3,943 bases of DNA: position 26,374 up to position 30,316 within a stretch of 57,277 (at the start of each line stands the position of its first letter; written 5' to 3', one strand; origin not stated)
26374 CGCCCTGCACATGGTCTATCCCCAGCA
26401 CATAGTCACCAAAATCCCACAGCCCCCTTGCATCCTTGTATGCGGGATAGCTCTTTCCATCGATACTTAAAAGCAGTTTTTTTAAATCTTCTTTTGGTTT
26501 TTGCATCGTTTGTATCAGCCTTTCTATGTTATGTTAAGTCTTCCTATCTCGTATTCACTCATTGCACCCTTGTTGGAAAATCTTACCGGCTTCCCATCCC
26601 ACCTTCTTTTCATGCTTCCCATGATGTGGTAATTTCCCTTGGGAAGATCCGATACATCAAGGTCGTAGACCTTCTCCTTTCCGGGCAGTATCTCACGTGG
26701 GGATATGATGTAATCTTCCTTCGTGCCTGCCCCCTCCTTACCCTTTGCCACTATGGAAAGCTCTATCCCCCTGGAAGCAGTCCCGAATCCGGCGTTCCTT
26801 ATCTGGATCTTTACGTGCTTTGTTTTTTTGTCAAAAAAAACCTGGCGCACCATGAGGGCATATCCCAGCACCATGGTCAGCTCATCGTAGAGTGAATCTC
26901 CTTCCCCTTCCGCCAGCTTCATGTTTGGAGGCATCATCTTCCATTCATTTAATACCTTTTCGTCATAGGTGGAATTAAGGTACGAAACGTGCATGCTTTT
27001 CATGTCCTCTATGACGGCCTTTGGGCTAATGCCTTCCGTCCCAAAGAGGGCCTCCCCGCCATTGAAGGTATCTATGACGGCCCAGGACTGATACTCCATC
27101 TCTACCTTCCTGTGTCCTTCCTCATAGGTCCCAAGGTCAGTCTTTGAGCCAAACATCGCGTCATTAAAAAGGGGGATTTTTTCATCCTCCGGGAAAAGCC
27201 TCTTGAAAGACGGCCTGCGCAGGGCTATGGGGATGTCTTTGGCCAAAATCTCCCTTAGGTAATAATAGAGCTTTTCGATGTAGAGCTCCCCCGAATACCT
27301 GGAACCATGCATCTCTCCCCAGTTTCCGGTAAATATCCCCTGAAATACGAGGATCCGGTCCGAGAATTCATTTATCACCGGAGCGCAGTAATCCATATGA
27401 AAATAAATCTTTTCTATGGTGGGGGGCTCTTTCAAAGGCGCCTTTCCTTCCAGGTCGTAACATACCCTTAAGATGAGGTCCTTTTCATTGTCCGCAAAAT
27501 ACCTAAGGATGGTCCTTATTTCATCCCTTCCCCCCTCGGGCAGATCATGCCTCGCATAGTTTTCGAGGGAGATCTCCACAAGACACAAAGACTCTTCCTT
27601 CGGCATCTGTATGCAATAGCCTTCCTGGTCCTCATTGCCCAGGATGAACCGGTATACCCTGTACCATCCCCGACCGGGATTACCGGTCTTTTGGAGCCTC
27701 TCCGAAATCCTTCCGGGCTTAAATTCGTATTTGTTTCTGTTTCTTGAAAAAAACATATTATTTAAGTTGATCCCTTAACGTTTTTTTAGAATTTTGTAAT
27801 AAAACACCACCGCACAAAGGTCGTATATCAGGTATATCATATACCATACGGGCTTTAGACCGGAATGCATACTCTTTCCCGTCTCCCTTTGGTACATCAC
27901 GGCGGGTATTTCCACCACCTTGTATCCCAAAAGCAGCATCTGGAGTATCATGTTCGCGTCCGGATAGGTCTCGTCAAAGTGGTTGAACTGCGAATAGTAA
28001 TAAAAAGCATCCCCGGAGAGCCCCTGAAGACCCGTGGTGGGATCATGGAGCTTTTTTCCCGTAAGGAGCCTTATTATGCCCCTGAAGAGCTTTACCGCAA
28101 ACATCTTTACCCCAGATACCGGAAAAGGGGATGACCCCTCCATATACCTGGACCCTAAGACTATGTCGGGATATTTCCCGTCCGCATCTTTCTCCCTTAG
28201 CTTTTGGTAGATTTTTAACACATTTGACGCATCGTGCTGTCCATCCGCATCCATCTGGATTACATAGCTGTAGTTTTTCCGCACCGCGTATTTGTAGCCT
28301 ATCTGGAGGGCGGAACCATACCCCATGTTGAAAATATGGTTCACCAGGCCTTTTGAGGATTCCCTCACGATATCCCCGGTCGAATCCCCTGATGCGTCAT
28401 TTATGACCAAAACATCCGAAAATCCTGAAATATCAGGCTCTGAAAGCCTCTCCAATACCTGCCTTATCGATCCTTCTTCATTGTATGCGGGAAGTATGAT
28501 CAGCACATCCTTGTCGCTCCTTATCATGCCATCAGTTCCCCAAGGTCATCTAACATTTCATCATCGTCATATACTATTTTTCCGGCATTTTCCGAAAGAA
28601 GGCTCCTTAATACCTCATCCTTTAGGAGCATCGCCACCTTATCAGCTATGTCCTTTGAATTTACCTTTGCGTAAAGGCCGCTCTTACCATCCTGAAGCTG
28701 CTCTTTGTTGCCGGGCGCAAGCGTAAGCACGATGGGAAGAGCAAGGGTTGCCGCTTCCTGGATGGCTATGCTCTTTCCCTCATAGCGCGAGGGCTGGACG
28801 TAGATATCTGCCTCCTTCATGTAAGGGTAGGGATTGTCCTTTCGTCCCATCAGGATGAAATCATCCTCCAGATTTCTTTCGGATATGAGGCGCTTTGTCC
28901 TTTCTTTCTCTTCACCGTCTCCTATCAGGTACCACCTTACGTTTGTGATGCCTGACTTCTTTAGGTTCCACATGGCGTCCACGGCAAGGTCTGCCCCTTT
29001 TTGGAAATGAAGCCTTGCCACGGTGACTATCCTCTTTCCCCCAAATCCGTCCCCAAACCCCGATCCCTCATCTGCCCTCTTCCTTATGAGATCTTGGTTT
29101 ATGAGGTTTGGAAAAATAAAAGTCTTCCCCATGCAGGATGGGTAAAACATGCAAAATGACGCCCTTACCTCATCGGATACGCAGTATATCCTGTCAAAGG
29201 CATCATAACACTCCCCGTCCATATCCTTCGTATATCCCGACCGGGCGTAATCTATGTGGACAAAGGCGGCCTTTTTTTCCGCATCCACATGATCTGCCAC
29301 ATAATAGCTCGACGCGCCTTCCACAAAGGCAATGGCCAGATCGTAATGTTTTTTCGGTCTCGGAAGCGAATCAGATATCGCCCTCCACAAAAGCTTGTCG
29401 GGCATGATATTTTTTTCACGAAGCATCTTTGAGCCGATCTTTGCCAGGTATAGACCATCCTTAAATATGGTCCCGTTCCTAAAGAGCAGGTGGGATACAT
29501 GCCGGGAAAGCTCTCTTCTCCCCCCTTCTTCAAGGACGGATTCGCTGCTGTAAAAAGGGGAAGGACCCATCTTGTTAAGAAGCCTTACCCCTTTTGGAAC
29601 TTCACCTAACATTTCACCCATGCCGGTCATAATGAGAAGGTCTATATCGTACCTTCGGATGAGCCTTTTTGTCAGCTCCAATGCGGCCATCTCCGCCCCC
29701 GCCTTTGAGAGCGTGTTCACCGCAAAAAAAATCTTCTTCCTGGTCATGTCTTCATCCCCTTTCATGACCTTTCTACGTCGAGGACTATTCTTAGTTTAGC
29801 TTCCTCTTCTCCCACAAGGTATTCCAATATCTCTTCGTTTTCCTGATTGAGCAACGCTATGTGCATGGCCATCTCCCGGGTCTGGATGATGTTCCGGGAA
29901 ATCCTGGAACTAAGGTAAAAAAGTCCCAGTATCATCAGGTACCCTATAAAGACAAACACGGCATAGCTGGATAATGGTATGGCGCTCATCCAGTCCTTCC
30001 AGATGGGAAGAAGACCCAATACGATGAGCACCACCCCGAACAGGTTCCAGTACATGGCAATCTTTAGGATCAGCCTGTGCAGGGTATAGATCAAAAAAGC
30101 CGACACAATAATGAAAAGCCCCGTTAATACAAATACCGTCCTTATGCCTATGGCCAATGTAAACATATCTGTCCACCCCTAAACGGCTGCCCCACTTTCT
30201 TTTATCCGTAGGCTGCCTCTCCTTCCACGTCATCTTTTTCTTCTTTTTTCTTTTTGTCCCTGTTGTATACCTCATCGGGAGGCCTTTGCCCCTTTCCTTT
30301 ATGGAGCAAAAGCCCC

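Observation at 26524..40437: Expanded Gram-positive Pel-type exopolysaccharide locus with three extra glycosyltransferases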

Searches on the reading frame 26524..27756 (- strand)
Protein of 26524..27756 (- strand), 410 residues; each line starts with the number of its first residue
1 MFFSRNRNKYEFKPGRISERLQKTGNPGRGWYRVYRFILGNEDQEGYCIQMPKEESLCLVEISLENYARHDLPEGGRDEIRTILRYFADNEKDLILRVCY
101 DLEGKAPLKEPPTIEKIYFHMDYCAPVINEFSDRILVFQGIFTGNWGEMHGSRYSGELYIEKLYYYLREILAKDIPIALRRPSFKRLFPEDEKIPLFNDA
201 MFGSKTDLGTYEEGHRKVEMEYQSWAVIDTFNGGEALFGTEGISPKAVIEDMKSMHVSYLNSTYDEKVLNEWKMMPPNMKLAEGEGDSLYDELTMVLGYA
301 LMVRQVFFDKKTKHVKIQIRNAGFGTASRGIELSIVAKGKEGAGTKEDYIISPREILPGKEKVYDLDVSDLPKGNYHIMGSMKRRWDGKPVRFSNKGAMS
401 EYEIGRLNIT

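Call 3: search_protein_families(library=pfam, proteins=[window:26524-27756:-], max_evalue=0.01)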
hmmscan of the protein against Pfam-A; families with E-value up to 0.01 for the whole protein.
window:26524-27756:- (410 aa): 2 families
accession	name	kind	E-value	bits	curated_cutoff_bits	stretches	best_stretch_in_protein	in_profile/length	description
PF16173.10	DUF4874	-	8.5e-39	133.2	30.1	1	26-183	1-158/159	Domain of unknown function (DUF4874)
PF16116.10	DUF4832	-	8.8e-32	111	29.2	1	194-395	2-216/216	Domain of unknown function (DUF4832)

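Call 4: search_protein_families(library=ncbifam, proteins=[window:26524-27756:-], max_evalue=0.01)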
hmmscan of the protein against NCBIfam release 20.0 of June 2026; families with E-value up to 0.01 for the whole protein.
window:26524-27756:- (410 aa): 0 families

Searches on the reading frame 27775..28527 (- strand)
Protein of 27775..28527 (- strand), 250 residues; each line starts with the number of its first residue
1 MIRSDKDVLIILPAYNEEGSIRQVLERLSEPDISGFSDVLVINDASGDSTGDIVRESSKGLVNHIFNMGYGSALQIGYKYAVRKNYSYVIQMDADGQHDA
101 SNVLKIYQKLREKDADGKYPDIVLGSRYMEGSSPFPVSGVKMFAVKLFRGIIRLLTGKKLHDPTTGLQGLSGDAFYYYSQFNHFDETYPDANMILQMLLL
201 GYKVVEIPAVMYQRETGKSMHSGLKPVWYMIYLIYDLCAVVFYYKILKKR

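Call 3: search_protein_families(library=pfam, proteins=[window:27775-28527:-], max_evalue=0.01)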
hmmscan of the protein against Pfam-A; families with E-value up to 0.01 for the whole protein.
window:27775-28527:- (250 aa): 1 family
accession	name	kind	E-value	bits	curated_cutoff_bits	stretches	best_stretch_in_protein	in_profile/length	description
PF00535.33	Glycos_transf_2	-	1.6e-15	57.9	23.3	1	10-169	2-158/168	Glycosyl transferase family 2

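Call 4: search_protein_families(library=ncbifam, proteins=[window:27775-28527:-], max_evalue=0.01)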
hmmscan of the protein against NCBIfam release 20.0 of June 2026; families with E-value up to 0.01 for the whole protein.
window:27775-28527:- (250 aa): 15 families
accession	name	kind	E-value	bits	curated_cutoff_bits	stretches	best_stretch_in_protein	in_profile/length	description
NF058614.1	PPMAGASynPpgS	equivalog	3.1e-21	75.9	370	1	7-134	1-121/226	polyprenyl-phospho-N-acetylgalactosaminyl synthase PpgS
NF041391.1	DPhHxTase_Halo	equivalog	2.5e-13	49.5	375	1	14-219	3-190/213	dolichyl-phosphate hexose transferase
TIGR04182.1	glyco_TIGR04182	equivalog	1.5e-12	47.5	325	1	7-215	1-194/293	S-layer glycoprotein N-glycosyltransferase AglJ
NF007986.1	PRK10714.1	equivalog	2.7e-08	33.2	529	1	6-239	6-224/316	undecaprenyl-phosphate 4-deoxy-4-formamido-L-arabinose transferase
TIGR03469.1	HpnB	hypoth_equivalog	6.9e-08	31.9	379.25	1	7-115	45-165/386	hopene-associated glycosyltransferase HpnB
TIGR03937.1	PgaC_IcaA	equivalog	9.4e-08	31.4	422.3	1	6-111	45-151/407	poly-beta-1,6-N-acetyl-D-glucosamine synthase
TIGR04283.1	glyco_like_mftF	equivalog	1.4e-05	24.8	182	1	10-82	3-72/221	TIGR04283 family arsenosugar biosynthesis glycosyltransferase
NF041865.1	EpsU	equivalog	3.4e-05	23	700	1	8-115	41-151/394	exopolysaccharide biosynthesis GT2 family glycosyltransferase EpsU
NF038302.1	EPS_HpsE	equivalog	0.00013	21.1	300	1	7-84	2-80/307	hormogonium polysaccharide biosynthesis glycosyltransferase HpsE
NF007482.0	PRK10073.1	equivalog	0.0018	17.3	423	1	4-95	4-95/334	glycosyltransferase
TIGR01556.1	rhamnosyltran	subfamily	0.0023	17.2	200.55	1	51-110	38-98/281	rhamnosyltransferase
TIGR03111.1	glyc2_xrt_Gpos1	hypoth_equivalog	0.0029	16.4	363.95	1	7-111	50-157/439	TIGR03111 family XrtG-associated glycosyltransferase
NF045692.1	OglycostaseCruG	equivalog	0.0038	16.2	600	0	8-113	43-155/386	2'-O-glycosyltransferase CruG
NF047683.1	TeichurnBiosyTuaG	equivalog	0.0042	16.8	400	1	1-105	1-106/252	teichuronic acid biosynthesis protein TuaG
NF041875.1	EPS_EpsD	equivalog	0.0093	15.4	370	0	10-95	3-89/325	exopolysaccharide biosynthesis glycosyltransferase EpsD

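Call 24: search_solved_structures(query=window:27775-28527:-, max_evalue=0.001, show_alignments=2)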
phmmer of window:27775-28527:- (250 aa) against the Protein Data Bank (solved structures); distinct sequences matched with E-value up to 0.001: 7.
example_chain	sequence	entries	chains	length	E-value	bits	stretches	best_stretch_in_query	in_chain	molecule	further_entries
5mlz_A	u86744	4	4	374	5.9e-08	35.9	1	7-230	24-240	Dolichol monophosphate mannose synthase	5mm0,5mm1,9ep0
9hwj_A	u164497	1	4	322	4.3e-07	33.1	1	5-238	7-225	Undecaprenyl-phosphate 4-deoxy-4-formamido-L-arabinose transferase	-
9bhc_C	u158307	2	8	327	4.2e-06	29.8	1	6-169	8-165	Undecaprenyl-phosphate 4-deoxy-4-formamido-L-arabinose transferase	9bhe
8vxh_A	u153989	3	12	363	5.9e-06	29.3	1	6-168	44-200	Undecaprenyl-phosphate 4-deoxy-4-formamido-L-arabinose transferase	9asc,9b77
5ekp_C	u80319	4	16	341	0.00051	23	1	7-166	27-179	Uncharacterized glycosyltransferase sll0501 | Glycosyltransferase sll0501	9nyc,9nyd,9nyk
5eke_A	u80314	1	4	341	0.00051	23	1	7-166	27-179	Uncharacterized glycosyltransferase sll0501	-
9nye_A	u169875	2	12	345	0.00052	23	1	7-166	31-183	Glycosyltransferase sll0501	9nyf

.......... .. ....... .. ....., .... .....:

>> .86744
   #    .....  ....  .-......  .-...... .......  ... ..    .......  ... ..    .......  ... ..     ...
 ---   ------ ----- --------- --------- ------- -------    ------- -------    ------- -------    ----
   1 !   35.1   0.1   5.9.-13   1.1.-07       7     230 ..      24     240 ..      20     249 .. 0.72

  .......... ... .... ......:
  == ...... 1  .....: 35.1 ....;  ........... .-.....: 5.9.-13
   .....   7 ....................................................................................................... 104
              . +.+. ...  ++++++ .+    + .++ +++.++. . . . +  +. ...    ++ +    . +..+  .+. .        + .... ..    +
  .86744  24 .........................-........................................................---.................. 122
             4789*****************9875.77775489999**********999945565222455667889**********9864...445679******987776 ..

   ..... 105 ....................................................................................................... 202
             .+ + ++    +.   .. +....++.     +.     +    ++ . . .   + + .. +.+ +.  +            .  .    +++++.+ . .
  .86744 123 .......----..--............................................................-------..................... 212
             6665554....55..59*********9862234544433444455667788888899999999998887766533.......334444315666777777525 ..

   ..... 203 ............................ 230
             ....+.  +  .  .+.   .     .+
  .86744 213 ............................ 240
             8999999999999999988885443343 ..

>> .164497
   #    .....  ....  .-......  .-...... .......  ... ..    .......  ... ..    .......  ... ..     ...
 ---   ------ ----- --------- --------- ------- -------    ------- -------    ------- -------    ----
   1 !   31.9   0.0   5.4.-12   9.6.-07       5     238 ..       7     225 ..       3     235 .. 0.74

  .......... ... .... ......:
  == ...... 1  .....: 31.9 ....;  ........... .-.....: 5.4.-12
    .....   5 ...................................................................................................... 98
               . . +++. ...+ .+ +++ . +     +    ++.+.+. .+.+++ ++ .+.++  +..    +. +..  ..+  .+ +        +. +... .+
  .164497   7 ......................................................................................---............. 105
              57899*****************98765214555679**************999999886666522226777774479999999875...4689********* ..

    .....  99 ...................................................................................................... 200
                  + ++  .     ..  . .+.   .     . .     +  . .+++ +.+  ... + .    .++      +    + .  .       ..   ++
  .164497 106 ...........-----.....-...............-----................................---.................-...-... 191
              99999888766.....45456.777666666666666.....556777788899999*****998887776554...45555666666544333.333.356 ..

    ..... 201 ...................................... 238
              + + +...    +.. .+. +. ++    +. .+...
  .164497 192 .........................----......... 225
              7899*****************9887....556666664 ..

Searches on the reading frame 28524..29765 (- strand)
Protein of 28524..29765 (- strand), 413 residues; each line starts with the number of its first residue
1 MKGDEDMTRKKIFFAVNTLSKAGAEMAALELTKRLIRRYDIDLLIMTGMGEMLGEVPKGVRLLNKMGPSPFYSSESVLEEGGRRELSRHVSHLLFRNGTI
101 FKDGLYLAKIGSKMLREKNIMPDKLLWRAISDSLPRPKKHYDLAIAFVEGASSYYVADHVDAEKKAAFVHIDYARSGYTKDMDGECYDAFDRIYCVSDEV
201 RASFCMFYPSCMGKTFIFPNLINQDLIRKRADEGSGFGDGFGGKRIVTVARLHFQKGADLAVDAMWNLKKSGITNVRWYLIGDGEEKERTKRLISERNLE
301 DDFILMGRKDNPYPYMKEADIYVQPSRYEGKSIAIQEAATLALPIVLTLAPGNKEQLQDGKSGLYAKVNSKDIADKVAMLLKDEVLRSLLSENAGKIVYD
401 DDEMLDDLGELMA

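Call 3: search_protein_families(library=pfam, proteins=[window:28524-29765:-], max_evalue=0.01)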
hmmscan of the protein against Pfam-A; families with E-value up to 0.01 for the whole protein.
window:28524-29765:- (413 aa): 3 families
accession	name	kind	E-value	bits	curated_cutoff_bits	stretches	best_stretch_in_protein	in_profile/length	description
PF00534.26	Glycos_transf_1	-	5.4e-30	104.6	26.4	1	244-394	16-169/172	Glycosyl transferases group 1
PF13692.12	Glyco_trans_1_4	-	5e-26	92.1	27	1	244-383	2-142/142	Glycosyl transferases group 1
PF20706.3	GT4-conflict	-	0.0016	18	26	1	245-360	199-323/385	Family 4 Glycosyltransferase in conflict systems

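Call 4: search_protein_families(library=ncbifam, proteins=[window:28524-29765:-], max_evalue=0.01)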
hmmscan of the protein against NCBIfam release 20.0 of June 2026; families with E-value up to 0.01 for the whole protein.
window:28524-29765:- (413 aa): 25 families
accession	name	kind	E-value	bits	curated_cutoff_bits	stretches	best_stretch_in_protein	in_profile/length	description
NF050063.1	ProtGlycPglJ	equivalog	1.8e-18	66.9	500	1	207-398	162-347/363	N-acetylgalactosamine-N,N'-diacetylbacillosaminyl-diphospho-undecaprenol 4-alpha-N-acetylgalactosaminyltransferase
NF041876.1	EPS_EpsE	equivalog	2.3e-16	60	400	1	245-398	216-376/389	exopolysaccharide biosynthesis GT4 family glycosyltransferase EpsE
TIGR03088.1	stp2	hypoth_equivalog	5.1e-15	55.4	409.05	1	245-396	196-351/374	TIGR03088 family PEP-CTERM/XrtA system glycosyltransferase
TIGR03999.1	thiol_BshA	equivalog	2.9e-13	49.5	273.7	1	275-398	229-353/375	N-acetyl-alpha-D-glucosaminyl L-malate synthase BshA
NF047880.1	glyco_SdgA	exception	1.2e-11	43.9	800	1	243-395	315-468/488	serine-aspartate repeat adhesin O-glycosyltransferase SdgA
TIGR04005.1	wcaL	equivalog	1.5e-11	43.9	537.6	1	245-397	224-386/406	colanic acid biosynthesis glycosyltransferase WcaL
TIGR04157.1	glyco_rSAM_CFB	subfamily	7.9e-11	41.6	400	1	183-392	163-375/406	TIGR04157 family glycosyltransferase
NF050056.1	ProtGlycPglH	equivalog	1.1e-10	41.1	600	1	246-397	182-333/354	GalNAc-alpha-(1->4)-GalNAc-alpha-(1->3)-diNAcBac-PP-undecaprenol alpha-1,4-N-acetyl-D-galactosaminyltransferase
NF038229.1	Glyco4_Geo_Pelo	equivalog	3.5e-09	36.1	400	1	316-398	235-316/338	GPMC system family 4 glycosyltransferase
NF038295.1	EPS_HpsP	equivalog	6.3e-09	35.3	550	1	246-398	210-367/388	hormogonium polysaccharide biosynthesis glycosyltransferase HpsP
NF011726.0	PRK15179.1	equivalog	1.1e-08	33.9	733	1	247-380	521-656/694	Vi polysaccharide biosynthesis protein TviE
TIGR02918.1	TIGR02918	equivalog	2.7e-08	33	574.6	1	246-384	322-460/500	accessory Sec system glycosyltransferase GtfA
NF047881.1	glyco_SdgB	exception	1.1e-07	30.9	800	1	244-393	322-472/496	serine-aspartate repeat adhesin O-glycosyltransferase SdgB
NF049988.1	MGlcDAGSynMgs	equivalog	1.2e-07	31.5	400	1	247-398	217-368/398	alpha-monoglucosyldiacylglycerol synthase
NF047684.1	TeichurnBiosyTuaC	equivalog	1.6e-07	30.6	550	1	245-393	221-364/391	teichuronic acid biosynthesis protein TuaC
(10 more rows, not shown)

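Call 30: search_solved_structures(query=window:28524-29765:-, max_evalue=0.001)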
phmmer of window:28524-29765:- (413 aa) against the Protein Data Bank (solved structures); distinct sequences matched with E-value up to 0.001: 23.
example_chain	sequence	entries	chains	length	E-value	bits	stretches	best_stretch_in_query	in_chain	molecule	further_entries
8qoy_A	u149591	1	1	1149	2.9e-20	75.6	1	141-361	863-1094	TagF-like capsule polymerase Cps3D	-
7qnt_AAA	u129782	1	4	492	5.7e-13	51.6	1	238-394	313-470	TarM(Se)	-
7qd7_AAA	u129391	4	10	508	6e-13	51.6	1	238-394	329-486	TarM(Se)_G117R | TarM(Se)_G117R-4RboP | TarM(Se)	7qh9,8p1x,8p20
4wac_A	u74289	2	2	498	8.6e-12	47.8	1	249-394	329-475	Glycosyl transferase, group 1 family protein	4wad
4x6l_A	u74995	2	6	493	1e-11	47.5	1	249-394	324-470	TarM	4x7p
4x7m_A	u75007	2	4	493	1e-11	47.5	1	249-394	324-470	TarM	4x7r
2jjm_A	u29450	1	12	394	5e-10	41.9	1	275-401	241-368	GLYCOSYL TRANSFERASE, GROUP 1 FAMILY PROTEIN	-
3mbo_A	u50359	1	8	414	5.5e-10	41.8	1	275-401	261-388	Glycosyltransferase, group 1 family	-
8dvz_A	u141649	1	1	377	1.7e-08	36.9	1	240-398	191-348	N, N'-diacetylbacillosaminyl-diphospho-undecaprenol alpha-1,3-N-acetylgalactosaminyltransf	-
6n1x_A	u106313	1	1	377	4.7e-08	35.5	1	237-394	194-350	Glycosyltransferase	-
6d9t_A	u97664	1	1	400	5.4e-08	35.3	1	237-394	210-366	Glycosyl transferase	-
8dqd_A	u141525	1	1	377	1.1e-07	34.2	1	240-398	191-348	N, N'-diacetylbacillosaminyl-diphospho-undecaprenol alpha-1,3-N-acetylgalactosaminyltransf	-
8dvw_A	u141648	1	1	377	3.7e-07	32.5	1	241-398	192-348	N, N'-diacetylbacillosaminyl-diphospho-undecaprenol alpha-1,3-N-acetylgalactosaminyltransf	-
5d00_A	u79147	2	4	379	6e-07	31.8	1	188-392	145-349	N-acetyl-alpha-D-glucosaminyl L-malate synthase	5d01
5e9t_A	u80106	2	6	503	8.8e-07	31.3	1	246-386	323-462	Glycosyltransferase Gtf1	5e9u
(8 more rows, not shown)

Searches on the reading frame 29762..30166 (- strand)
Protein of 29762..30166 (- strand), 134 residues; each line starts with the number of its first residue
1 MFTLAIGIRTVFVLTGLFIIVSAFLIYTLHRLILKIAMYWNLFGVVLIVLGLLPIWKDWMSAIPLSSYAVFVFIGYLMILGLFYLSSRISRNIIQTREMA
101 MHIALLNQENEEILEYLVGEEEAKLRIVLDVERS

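Call 3: search_protein_families(library=pfam, proteins=[window:29762-30166:-], max_evalue=0.01)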
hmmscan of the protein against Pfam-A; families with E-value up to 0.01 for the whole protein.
window:29762-30166:- (134 aa): 1 family
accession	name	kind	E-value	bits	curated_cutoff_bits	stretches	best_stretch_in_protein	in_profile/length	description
PF10066.14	DUF2304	-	0.00029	21.5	25.5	1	8-109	2-106/106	Uncharacterized conserved protein (DUF2304)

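Call 4: search_protein_families(library=ncbifam, proteins=[window:29762-30166:-], max_evalue=0.01)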
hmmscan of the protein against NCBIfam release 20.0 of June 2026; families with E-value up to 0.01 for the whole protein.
window:29762-30166:- (134 aa): 0 families
